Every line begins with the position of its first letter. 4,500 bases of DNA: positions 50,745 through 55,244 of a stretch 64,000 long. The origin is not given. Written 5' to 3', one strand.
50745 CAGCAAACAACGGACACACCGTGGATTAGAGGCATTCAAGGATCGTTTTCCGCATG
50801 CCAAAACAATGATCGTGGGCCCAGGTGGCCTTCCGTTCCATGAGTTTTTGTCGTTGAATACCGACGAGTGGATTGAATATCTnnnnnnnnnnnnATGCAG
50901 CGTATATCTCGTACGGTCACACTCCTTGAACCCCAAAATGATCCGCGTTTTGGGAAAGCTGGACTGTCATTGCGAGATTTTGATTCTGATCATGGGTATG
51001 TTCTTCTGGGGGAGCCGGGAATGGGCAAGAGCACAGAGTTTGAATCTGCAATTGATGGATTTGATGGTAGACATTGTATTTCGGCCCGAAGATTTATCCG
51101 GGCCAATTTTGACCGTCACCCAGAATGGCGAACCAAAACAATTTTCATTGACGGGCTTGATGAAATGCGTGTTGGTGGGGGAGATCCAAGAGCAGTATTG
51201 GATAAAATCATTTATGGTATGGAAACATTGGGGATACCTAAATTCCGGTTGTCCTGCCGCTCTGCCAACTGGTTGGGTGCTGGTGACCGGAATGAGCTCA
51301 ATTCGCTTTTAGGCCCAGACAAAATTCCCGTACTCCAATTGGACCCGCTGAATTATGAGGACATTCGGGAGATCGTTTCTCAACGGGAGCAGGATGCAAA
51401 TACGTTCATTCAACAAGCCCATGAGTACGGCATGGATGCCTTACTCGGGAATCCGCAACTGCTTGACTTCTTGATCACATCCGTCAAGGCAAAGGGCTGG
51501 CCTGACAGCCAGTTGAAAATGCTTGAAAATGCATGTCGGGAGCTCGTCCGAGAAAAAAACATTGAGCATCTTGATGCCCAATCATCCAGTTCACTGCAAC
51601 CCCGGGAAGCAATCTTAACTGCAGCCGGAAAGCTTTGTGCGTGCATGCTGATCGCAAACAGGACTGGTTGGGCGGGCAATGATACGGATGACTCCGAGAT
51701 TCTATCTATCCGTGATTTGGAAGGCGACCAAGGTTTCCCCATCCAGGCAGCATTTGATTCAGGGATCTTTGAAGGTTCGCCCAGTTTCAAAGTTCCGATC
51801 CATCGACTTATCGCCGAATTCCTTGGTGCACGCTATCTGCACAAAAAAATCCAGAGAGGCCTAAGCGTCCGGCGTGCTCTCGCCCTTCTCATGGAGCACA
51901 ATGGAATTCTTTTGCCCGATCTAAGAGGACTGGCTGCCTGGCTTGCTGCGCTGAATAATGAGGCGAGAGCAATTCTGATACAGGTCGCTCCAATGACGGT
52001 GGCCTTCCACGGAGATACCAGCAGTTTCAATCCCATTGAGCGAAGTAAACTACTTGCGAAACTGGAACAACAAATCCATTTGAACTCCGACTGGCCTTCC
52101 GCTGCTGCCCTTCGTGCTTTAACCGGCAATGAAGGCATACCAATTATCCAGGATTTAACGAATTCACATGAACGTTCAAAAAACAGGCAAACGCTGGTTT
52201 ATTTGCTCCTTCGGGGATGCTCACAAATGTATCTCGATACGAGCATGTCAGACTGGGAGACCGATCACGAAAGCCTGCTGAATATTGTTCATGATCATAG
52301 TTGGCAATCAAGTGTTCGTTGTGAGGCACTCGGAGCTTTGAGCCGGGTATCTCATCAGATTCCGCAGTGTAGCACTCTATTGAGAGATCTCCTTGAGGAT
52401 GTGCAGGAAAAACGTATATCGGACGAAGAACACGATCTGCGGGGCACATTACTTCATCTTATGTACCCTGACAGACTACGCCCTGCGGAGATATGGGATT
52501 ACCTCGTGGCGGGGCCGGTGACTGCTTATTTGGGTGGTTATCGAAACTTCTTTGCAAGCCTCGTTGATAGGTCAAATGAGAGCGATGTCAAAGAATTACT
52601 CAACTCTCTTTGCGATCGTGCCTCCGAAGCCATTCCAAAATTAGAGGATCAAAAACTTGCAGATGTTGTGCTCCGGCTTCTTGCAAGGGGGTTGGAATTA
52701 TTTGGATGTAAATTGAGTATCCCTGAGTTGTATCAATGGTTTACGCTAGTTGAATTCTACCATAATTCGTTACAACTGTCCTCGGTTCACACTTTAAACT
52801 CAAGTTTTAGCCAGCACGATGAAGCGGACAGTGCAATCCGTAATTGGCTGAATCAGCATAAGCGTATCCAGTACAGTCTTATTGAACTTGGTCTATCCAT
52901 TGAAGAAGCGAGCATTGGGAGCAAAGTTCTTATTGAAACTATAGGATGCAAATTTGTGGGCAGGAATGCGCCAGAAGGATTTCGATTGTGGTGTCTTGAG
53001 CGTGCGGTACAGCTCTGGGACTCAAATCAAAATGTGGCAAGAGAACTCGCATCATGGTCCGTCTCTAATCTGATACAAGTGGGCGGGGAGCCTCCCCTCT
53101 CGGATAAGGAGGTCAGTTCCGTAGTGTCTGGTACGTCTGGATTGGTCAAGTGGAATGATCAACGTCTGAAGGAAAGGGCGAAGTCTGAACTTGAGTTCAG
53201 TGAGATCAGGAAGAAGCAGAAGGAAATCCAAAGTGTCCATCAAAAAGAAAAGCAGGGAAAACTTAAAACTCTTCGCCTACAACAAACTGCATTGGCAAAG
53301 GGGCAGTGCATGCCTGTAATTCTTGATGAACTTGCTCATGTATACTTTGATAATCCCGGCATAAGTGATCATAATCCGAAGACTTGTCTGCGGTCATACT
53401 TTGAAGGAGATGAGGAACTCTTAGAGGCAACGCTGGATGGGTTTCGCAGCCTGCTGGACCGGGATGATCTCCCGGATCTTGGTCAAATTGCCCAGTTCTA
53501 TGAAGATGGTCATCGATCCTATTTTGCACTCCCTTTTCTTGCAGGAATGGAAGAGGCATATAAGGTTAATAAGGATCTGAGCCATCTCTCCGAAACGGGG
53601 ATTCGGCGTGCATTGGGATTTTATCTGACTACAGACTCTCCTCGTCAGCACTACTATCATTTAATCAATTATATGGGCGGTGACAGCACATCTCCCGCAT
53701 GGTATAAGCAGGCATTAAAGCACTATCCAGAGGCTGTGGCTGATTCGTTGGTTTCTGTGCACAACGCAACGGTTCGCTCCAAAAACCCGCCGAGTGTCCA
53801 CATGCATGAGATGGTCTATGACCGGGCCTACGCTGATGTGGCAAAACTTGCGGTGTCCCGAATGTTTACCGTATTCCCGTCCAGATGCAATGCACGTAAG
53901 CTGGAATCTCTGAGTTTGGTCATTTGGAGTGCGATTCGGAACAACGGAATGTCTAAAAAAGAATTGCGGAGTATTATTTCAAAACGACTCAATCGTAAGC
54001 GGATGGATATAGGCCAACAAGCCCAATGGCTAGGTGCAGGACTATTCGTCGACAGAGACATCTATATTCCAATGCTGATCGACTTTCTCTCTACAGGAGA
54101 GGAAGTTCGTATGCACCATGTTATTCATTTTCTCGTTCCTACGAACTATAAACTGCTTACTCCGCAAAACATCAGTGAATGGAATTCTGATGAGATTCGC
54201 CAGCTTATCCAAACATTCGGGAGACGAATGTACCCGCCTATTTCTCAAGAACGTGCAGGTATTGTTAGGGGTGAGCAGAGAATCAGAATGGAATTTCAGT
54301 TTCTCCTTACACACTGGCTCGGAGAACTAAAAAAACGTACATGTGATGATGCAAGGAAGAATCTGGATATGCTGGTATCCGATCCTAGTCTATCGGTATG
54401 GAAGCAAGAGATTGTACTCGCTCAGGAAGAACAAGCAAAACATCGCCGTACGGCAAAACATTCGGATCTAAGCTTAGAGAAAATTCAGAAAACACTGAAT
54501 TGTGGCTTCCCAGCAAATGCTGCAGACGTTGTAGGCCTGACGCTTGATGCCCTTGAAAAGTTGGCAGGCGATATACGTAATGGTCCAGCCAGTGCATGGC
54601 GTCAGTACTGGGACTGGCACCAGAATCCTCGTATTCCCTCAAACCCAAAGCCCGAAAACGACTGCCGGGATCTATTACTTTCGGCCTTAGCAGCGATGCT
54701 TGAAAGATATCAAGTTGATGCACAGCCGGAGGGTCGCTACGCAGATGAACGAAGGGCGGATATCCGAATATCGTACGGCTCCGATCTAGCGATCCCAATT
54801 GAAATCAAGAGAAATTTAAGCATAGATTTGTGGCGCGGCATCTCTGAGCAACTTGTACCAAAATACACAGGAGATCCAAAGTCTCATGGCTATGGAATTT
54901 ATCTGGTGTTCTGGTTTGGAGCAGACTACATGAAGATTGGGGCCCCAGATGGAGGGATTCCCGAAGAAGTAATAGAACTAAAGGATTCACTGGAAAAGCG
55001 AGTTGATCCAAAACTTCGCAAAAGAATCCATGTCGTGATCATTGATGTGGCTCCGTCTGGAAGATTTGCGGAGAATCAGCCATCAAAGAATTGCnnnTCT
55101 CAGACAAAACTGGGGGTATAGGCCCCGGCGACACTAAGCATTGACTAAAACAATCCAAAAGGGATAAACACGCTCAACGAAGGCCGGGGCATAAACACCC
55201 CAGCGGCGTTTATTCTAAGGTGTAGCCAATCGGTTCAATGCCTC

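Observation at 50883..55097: Inverted STAND architecture: NTPase at the extreme N-terminus, nuclease effector at the extreme C-terminus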

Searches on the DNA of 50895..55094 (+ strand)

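Call 91: search_dna_similar(query=L085:3896-7890:+, collection=ecoli_genomes, mode=distant, max_rows=10)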
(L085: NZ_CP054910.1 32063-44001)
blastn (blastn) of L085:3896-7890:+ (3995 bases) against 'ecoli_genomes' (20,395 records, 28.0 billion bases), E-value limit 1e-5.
No match.

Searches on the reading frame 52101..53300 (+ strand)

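Call 34: search_protein_families(library=pfam, proteins=[window:52101-53300:+], max_evalue=10)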
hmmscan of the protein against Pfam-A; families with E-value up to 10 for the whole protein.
window:52101-53300:+ (400 aa): 1 family
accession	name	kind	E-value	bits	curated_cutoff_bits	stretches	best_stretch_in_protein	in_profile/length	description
PF03130.22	HEAT_PBS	-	0.67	11.2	20.9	0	72-100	1-27/27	PBS lyase HEAT-like repeat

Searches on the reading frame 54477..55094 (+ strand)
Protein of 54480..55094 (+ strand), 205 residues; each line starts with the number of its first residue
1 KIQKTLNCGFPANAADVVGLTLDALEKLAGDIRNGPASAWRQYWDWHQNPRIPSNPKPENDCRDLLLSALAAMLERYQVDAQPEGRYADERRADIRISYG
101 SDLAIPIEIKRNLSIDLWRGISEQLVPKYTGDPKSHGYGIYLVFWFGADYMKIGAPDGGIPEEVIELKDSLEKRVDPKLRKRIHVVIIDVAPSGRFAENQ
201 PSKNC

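Call 32: search_solved_structures(query=A2, max_evalue=10, show_alignments=3)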
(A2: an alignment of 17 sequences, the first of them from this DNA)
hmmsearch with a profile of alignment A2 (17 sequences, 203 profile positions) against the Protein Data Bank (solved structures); distinct sequences matched with E-value up to 10: 4.
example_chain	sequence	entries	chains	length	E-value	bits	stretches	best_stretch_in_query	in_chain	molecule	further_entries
6yse_A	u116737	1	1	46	0.61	12.4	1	11-44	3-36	Gp4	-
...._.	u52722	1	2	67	0.83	12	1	4-50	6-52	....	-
2w3y_A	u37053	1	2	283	1.1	11.6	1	111-134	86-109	VIRULENCE FACTOR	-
1zkp_A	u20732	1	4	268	2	10.8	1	62-102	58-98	hypothetical protein BA1088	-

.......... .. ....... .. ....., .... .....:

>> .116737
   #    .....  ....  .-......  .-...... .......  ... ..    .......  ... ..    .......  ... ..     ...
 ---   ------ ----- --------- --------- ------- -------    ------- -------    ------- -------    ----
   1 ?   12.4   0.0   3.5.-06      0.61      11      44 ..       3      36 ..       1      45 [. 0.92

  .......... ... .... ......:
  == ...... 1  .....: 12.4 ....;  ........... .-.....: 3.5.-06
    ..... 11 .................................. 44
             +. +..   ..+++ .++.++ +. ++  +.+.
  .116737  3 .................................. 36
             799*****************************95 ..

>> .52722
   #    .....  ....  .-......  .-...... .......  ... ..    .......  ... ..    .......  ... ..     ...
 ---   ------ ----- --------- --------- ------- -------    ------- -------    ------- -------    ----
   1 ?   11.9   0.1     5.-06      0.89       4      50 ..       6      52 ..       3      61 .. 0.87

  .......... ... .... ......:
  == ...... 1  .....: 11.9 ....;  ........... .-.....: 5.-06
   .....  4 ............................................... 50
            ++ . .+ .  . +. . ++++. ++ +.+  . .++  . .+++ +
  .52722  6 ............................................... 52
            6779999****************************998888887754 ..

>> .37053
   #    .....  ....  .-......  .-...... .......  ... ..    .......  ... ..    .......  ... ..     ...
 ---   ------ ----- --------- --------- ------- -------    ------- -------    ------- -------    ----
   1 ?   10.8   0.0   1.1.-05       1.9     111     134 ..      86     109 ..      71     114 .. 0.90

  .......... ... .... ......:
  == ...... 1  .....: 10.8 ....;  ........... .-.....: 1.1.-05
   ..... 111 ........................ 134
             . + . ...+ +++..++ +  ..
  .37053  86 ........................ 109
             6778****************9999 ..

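Call 34: search_protein_families(library=pfam, proteins=[window:54480-55094:+], max_evalue=10)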
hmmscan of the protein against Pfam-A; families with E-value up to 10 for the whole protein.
window:54480-55094:+ (205 aa): 0 families

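Call 43: predict_structure(alignment_id=A2)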
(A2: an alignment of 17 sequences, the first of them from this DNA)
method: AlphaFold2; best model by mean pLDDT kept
length: 206 residues; sequences in the alignment: 17
mean_pLDDT: 86.3   pTM: 0.85
mean pLDDT of the five models: 86.3, 85.9, 85.6, 83.4, 83.1
residues with pLDDT >= 90: 122; 70-90: 60; 50-70: 15; < 50: 9
segments of 3 or more residues with pLDDT < 50: 1-4, 203-206
pLDDT, mean of each block of 10 residues (from residue 1): 54 89 96 88 92 91 94 92 73 81 91 92 87 86 95 85 94 92 95 84 45
secondary structure, 60 per line:
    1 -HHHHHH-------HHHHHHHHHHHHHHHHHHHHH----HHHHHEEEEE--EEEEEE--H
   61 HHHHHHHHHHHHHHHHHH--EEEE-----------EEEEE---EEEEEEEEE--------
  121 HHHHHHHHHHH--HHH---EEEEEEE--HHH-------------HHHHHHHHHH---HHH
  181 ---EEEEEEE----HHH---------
elements in order: H2-7 H15-35 H40-44 E45-49 E52-57 H60-78 E81-84 E96-100 E104-112 H121-131 E140-146 H165-174 E184-190

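Call 48: fold_search(model_id=the predicted structure, library=pdb)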
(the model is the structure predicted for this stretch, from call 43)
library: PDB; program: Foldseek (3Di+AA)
matches with E <= 10: 1012; with E <= 0.001: 0
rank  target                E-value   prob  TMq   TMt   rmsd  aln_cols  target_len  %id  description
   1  3hte_E                9.4e-03  0.80  0.31  0.24  14.7       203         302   14  Crystal structure of nucleotide-free hexameric ClpX (released 2009-11-24)
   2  3bm3_A                1.3e-02  0.41  0.27  0.23  12.0       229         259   16  Restriction endonuclease PspGI-substrate DNA complex (released 2008-09-16)
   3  4i34_D                2.9e-02  0.69  0.32  0.24  12.9       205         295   14  Crystal Structure of W-W-W ClpX Hexamer (released 2013-05-15)
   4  6z1p_Ao               3.0e-02  0.63  0.28  0.20   7.5       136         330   14  Structure of the mitochondrial ribosome from Tetrahymena thermophila (released 2020-06-24)
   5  5ln3_H                7.7e-02  0.13  0.21  0.15  14.5       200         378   14  The human 26S Proteasome at 6.8 Ang. (released 2017-03-22)
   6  6p8v_B                7.7e-02  0.11  0.22  0.17  17.1       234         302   14  Structure of E. coli MS115-1 HORMA:CdnC:Trip13 complex (released 2019-12-25)
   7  5gkj_B                9.2e-02  0.38  0.29  0.27   8.0       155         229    8  Structure of EndoMS in apo form (released 2016-11-02)
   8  8xqw_C                9.2e-02  0.16  0.25  0.11  14.1       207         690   14  Cryo-EM structure of the Ycf2-FtsHi motor complex from Chlamydomonas reinhardtii in AMPPNP bound state (released 2024-09-11)
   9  8ub4_F                1.1e-01  0.10  0.22  0.12  20.9       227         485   10  Cdc48-Shp1 unfolding native substrate, consensus structure (released 2024-11-06)
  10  9bgk_F                1.3e-01  0.23  0.30  0.08  10.8       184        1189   15  Structure of V.cholera DdmDE (2D:1E) in complex with DNA (released 2024-10-23)
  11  5mp9_M                1.3e-01  0.20  0.21  0.14   9.6       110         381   15  26S proteasome in presence of ATP (s1) (released 2017-03-08)
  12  8xks_G                1.3e-01  0.16  0.25  0.11  12.2       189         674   13  The cryo-EM structure of Orf2971-FtsHi motor complex (released 2024-12-04)
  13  8u9z_F                1.3e-01  0.10  0.17  0.09  11.2       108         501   15  Cdc48-Shp1 unfolding native substrate, Class 7 (released 2024-11-06)
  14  8epx_A                1.3e-01  0.51  0.36  0.17   6.8       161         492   16  Type IIS Restriction Endonuclease PaqCI, DNA bound (released 2023-03-22)
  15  9mpq_D                1.4e-01  0.11  0.23  0.12  13.2       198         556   12  Cryo-EM structure of VCP (consensus) (released 2025-10-15)
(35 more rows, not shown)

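Call 66: search_protein_families(library=pfam, alignment_id=A2, max_evalue=10)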
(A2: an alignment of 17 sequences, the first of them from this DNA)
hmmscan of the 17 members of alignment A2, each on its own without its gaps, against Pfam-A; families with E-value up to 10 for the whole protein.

A. member 1, seq(206 aa): 0 families

B. families by the number of members that match (of 17 scanned): 7 families
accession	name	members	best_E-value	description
PF11716.13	MDMPI_N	2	0.1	Mycothiol maleylpyruvate isomerase N-terminal domain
PF11123.14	DNA_Packaging_2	1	0.042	DNA packaging protein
PF03970.18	Herpes_UL37_1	1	0.065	Herpesvirus UL37 tegument protein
PF01996.21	F420_ligase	1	0.12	F420-0:Gamma-glutamyl ligase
PF25753.1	SF0329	1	0.18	SF0329 protein family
PF01690.22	PLRV_ORF5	1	0.23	Potato leaf roll virus readthrough protein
PF23552.2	ParB_C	1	0.3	ParB dimerisation domain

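Call 67: fold_search(model_id=the predicted structure, library=viral)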
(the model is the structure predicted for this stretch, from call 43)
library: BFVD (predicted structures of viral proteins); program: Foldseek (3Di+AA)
matches with E <= 10: 745; with E <= 0.001: 0
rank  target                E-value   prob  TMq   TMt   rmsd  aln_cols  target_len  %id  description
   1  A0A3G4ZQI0            3.5e-03  0.99  0.40  0.45   6.8       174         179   10  Uncharacterized protein [Terrestrivirus sp.]
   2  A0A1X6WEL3            4.4e-03  0.92  0.34  0.31   7.8       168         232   12  (no name in the UniProt tables at hand)
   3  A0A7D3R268            1.5e-02  0.77  0.31  0.39   7.1       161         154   10  Uncharacterized protein [Fadolivirus FV1/VV64]
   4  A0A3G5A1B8            1.7e-02  0.80  0.33  0.33   6.4       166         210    8  Uncharacterized protein [Harvfovirus sp.]
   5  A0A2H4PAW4            2.4e-02  0.72  0.34  0.14   8.4       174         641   16  (no name in the UniProt tables at hand)
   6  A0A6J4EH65            2.7e-02  0.47  0.24  0.25  13.4       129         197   21  (no name in the UniProt tables at hand)
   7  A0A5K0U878            2.8e-02  0.35  0.27  0.12  13.1       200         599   12  CYFA0S28e00188g1_1 [Yasminevirus sp. GU-2018]
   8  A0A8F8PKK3            4.4e-02  0.77  0.27  0.09   6.0       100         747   15  Replication factor C clamp loader [Clandestinovirus]
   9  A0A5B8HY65            4.4e-02  0.25  0.26  0.18  11.2       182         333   11  Uncharacterized protein [Mimiviridae sp. ChoanoV1]
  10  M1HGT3                5.2e-02  0.28  0.19  0.10   9.2       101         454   17  (no name in the UniProt tables at hand)
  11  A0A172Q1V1            5.9e-02  0.51  0.33  0.35  11.6       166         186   13  Uncharacterized protein [Escherichia phage MX01]
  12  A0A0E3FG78            6.3e-02  0.47  0.32  0.24   8.5       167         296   10  Uncharacterized protein [Synechococcus phage ACG-2014i]
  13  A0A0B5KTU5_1          6.3e-02  0.14  0.20  0.06  19.4       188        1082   11  RNA-dependent RNA polymerase [Shayang Spider Virus 2]
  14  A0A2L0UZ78            7.6e-02  0.63  0.31  0.46   6.7       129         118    8  Uncharacterized protein [Agrobacterium phage Atu_ph07]
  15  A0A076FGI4            7.6e-02  0.60  0.26  0.28   4.9       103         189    9  Putative RNA polymerase subunit RPB5 [Aureococcus anophagefferens virus]
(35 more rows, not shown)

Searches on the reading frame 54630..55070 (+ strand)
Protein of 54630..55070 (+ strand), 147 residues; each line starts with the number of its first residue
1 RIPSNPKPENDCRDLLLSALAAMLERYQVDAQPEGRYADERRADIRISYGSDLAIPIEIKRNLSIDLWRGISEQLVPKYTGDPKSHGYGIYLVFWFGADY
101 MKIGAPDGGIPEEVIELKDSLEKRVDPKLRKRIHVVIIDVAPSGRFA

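Call 79: predict_structure(alignment_id=A4)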
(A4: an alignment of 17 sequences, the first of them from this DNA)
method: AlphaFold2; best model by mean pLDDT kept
length: 147 residues; sequences in the alignment: 17
mean_pLDDT: 81.6   pTM: 0.79
mean pLDDT of the five models: 81.6, 67.0, 64.4, 41.8, 40.4
residues with pLDDT >= 90: 35; 70-90: 91; 50-70: 10; < 50: 11
segments of 3 or more residues with pLDDT < 50: 1-3, 36-40, 145-147
pLDDT, mean of each block of 10 residues (from residue 1): 59 84 86 60 78 87 87 87 87 89 84 92 91 91 53
secondary structure, 60 per line:
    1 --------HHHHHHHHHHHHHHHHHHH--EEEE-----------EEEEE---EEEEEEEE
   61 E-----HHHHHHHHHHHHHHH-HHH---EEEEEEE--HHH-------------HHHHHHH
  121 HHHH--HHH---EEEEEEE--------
elements in order: H9-27 E30-33 E45-49 E53-61 H67-81 E89-95 H114-124 E133-139

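Call 82: fold_search(model_id=the predicted structure, library=pdb)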
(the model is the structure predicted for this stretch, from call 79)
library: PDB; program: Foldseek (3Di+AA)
matches with E <= 10: 999; with E <= 0.001: 0
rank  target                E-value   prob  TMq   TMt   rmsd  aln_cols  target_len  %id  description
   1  3bm3_B                9.3e-03  0.77  0.35  0.23   9.5       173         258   17  Restriction endonuclease PspGI-substrate DNA complex (released 2008-09-16)
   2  3bm3_A                2.0e-02  0.75  0.39  0.25   9.2       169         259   15  Restriction endonuclease PspGI-substrate DNA complex (released 2008-09-16)
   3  4dap                  2.6e-02  0.92  0.43  0.30   5.7       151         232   10  The structure of Escherichia coli SfsA (released 2013-08-14)
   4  2wcw_A                4.8e-02  0.97  0.37  0.42   4.2        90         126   17  1.6A resolution structure of Archaeoglobus fulgidus Hjc, a Holliday junction resolvase from an archaeal hyperthermophi (released 2009-03-24)
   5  3dnx                  7.0e-02  0.60  0.34  0.34   9.8       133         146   15  SPO1766 protein of unknown function from Silicibacter pomeroyi. (released 2008-09-02)
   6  8em1_A                7.9e-02  0.85  0.38  0.14   4.8       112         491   19  Type IIS Restriction Endonuclease PaqCI, DNA Unbound (released 2023-03-22)
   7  8yq0_Q                8.4e-02  0.18  0.26  0.17   9.0       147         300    9  Crystal structure of human phosphoribosyl pyrophosphate synthetase 1(PRPS1) chimera swapped with three residues from P (released 2025-03-19)
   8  6ut7_G                1.3e-01  0.44  0.36  0.17   7.3       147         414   10  Fitted model for the tetradecameric assembly of Thermococcus gammatolerans McrB AAA+ hexamers with bound McrC (released 2020-10-21)
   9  4cql_K                1.3e-01  0.25  0.25  0.19   8.7       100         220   15  Crystal structure of heterotetrameric human ketoacyl reductase complexed with NAD (released 2014-09-10)
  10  2p14                  1.6e-01  0.41  0.34  0.28   5.9       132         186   13  Crystal structure of small subunit (R.BspD6I2) of the heterodimeric restriction endonuclease R.BspD6I (released 2008-03-11)
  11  8em1_B                1.7e-01  0.57  0.33  0.12   5.0       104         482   18  Type IIS Restriction Endonuclease PaqCI, DNA Unbound (released 2023-03-22)
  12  8q44_A                1.9e-01  0.69  0.37  0.14   3.9       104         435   10  Crystal structure of cA4-bound Can2 (E364R) in complex with oligo-T DNA (released 2023-11-22)
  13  9khz_B                1.9e-01  0.51  0.40  0.07   7.5       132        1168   17  Structure of DdmD dimer with ssDNA with ADP bound (released 2025-02-19)
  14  9f9l_A                1.9e-01  0.25  0.30  0.24   6.8       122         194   15  Crystal structure of MUS81-EME1 bound by compound 16. (released 2024-07-03)
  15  4g6v_A                2.0e-01  0.54  0.38  0.40   7.4       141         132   11  CdiA-CT/CdiI toxin and immunity complex from Burkholderia pseudomallei (released 2012-12-12)
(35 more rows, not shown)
